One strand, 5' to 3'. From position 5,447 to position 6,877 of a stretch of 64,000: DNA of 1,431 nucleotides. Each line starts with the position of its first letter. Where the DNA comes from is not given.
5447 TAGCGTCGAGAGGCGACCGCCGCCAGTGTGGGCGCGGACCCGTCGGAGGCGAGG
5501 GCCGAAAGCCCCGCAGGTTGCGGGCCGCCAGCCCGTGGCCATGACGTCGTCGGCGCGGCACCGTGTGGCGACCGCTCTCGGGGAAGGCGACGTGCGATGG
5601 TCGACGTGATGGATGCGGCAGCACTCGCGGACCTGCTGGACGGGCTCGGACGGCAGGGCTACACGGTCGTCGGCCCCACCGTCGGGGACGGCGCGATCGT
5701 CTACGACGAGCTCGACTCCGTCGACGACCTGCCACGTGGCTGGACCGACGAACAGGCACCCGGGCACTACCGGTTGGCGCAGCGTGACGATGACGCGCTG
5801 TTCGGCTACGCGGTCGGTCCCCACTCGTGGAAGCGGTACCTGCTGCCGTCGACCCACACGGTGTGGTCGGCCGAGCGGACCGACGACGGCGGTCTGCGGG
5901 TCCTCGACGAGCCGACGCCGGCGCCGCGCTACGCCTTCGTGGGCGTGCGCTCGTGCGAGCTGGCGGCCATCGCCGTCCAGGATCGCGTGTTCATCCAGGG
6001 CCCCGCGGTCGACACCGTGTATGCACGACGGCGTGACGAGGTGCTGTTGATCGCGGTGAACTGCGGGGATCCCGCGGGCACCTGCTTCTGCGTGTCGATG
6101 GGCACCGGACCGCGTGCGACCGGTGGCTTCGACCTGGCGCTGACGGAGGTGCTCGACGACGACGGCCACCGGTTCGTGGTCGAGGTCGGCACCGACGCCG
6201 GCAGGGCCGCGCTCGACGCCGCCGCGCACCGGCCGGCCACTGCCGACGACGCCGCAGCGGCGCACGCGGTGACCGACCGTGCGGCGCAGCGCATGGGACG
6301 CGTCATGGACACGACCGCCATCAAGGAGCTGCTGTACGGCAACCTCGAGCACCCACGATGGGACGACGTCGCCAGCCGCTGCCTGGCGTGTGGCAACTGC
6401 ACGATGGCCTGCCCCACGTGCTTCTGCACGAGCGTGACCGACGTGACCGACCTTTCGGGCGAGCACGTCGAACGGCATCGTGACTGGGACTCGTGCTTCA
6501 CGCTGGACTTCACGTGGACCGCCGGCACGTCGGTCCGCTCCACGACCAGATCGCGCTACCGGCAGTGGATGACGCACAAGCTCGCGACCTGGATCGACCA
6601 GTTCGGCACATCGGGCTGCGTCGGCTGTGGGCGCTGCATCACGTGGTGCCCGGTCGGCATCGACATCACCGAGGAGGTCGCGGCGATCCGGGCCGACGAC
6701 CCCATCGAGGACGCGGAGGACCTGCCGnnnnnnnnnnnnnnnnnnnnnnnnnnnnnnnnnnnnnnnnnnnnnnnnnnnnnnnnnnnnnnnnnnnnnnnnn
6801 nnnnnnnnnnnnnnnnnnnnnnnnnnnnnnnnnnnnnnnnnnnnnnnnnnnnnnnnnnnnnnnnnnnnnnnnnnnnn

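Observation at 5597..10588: Group 3b-type [NiFe]-hydrogenase operon with an embedded, translationally coupled cNMP-binding-domain subunit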

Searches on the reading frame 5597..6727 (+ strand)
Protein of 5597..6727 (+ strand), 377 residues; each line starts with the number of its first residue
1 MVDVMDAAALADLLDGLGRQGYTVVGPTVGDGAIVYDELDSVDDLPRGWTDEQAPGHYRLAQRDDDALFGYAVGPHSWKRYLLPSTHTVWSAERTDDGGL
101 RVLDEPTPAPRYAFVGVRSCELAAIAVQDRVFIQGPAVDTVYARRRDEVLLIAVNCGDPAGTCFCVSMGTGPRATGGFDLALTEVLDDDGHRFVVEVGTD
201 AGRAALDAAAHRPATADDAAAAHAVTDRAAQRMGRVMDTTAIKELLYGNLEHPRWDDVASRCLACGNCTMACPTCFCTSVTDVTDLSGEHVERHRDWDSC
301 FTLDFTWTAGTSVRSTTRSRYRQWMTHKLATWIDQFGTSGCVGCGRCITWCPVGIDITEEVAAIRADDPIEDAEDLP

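Call 5: search_protein_families(library=pfam, proteins=[window:5597-6727:+], max_evalue=0.01)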
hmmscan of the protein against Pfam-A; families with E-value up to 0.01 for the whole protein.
window:5597-6727:+ (377 aa): 16 families
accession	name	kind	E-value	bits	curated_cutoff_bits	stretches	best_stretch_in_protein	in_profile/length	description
PF17179.9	Fer4_22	-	4.3e-32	111.3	27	1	261-355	1-95/95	4Fe-4S dicluster domain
PF13534.11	Fer4_17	-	3.8e-08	34.2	22.2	1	242-274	31-58/61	4Fe-4S dicluster domain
PF12797.12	Fer4_2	-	1.7e-07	31.2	24.5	2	259-274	7-22/22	4Fe-4S binding domain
PF13237.11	Fer4_10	-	4.2e-07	30.2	25.5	1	338-362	6-33/53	4Fe-4S dicluster domain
PF25160.1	LdpA_Fe-S-bd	-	9.4e-07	29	27.6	1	338-355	25-42/49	LdpA Fe-S cluster-binding domain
PF13183.11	Fer4_8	-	1.5e-06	29.1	27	2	259-355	2-68/68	4Fe-4S dicluster domain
PF13746.11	Fer4_18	-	4.1e-06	27.4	27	1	325-359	45-79/114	4Fe-4S dicluster domain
PF00037.32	Fer4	-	2.4e-05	24.4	21.1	1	260-274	6-20/24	4Fe-4S binding domain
PF13187.11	Fer4_9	-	7.7e-05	23.1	27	1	261-354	1-50/52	4Fe-4S dicluster domain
PF14697.11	Fer4_21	-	0.00011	22.7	35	0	338-353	38-53/59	4Fe-4S dicluster domain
PF12838.12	Fer4_7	-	0.0002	22.2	27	1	261-355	1-52/52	4Fe-4S dicluster domain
PF12837.12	Fer4_6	-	0.00024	21.4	25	0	259-274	6-21/24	4Fe-4S binding domain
PF13484.11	Fer4_16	-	0.00049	21.3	30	0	341-359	2-19/66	4Fe-4S double cluster binding domain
PF12798.12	Fer4_3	-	0.0041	18.3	27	1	341-355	1-15/15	4Fe-4S binding domain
PF14691.11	Fer4_20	-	0.0058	16.9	25.8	0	340-370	23-55/113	Dihydroprymidine dehydrogenase domain II, 4Fe-4S cluster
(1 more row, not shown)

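Call 6: search_protein_families(library=ncbifam, proteins=[window:5597-6727:+], max_evalue=0.01)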
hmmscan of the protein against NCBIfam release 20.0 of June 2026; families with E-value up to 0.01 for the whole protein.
window:5597-6727:+ (377 aa): 28 families (the best 25 are shown)
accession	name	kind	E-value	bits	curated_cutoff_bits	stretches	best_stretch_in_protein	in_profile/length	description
NF040833.1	sulfhyd_HydB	equivalog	4.8e-42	144.1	750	1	112-364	88-335/367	NADPH-dependent hydrogenase/sulfhydrogenase 1 subunit beta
NF040829.1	sulfhyd_ShyB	equivalog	1.2e-37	129.7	690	1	112-362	84-327/334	NAD(P)-dependent hydrogenase/sulfhydrogenase 2 subunit beta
TIGR02910.1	sulfite_red_A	equivalog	7.4e-36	124.1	323.15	1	106-362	84-324/334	anaerobic sulfite reductase subunit AsrA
NF038196.1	ferrodoxin_EFR1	subfamily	2.2e-05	24.6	75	0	338-354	183-199/242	EFR1 family ferrodoxin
TIGR01971.1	NuoI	subfamily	2.5e-05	23.9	113.05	0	260-275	81-96/121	NADH-quinone oxidoreductase, chain I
NF004537.0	PRK05888.1-3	equivalog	5.6e-05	22.7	163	0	260-283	113-135/204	NADH-quinone oxidoreductase subunit NuoI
NF040763.1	FeFe_hydrog_A6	exception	6e-05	21.6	765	0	333-359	182-207/571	NADH-dependent [FeFe] hydrogenase, group A6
NF006076.0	PRK08222.1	equivalog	6.4e-05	22.8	270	1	257-284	35-62/181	hydrogenase 4 subunit H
NF045874.1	Vhu_polyferre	exception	0.00018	20.4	600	0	338-368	127-158/381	F420-non-reducing hydrogenase associated-polyferredoxin VhuB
NF004536.0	PRK05888.1-1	equivalog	0.0003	20.1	212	0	260-277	97-114/180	NADH-quinone oxidoreductase subunit NuoI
TIGR00403.1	ndhI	equivalog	0.00034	20.2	302.35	0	261-288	103-129/183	NAD(P)H-quinone oxidoreductase subunit I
TIGR02512.1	FeFe_hydrog_A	subfamily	0.00043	19.3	405.95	1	328-355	39-66/375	[FeFe] hydrogenase, group A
NF009053.0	PRK12387.1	subfamily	0.00054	19.8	204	0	259-277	37-55/180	formate hydrogenlyase complex iron-sulfur subunit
TIGR02936.1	fdxN_nitrog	equivalog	0.00067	19.7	80.55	0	330-354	12-36/91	ferredoxin III, nif-specific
NF040864.1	HgcB_ferredoxin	equivalog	0.00075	19.3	99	0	337-359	12-34/93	mercury methylation ferredoxin HgcB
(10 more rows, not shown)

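Call 28: search_solved_structures(query=window:5597-6727:+, max_evalue=0.00001)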
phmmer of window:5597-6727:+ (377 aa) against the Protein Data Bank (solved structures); distinct sequences matched with E-value up to 0.00001: 2.
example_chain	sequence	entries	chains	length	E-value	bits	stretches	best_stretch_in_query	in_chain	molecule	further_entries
9nez_B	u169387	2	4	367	1.6e-36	129.8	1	112-358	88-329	Sulfhydrogenase 1 subunit beta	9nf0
8rvu_E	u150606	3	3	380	3.1e-06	30.1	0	179-280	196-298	Formate dehydrogenase, beta subunit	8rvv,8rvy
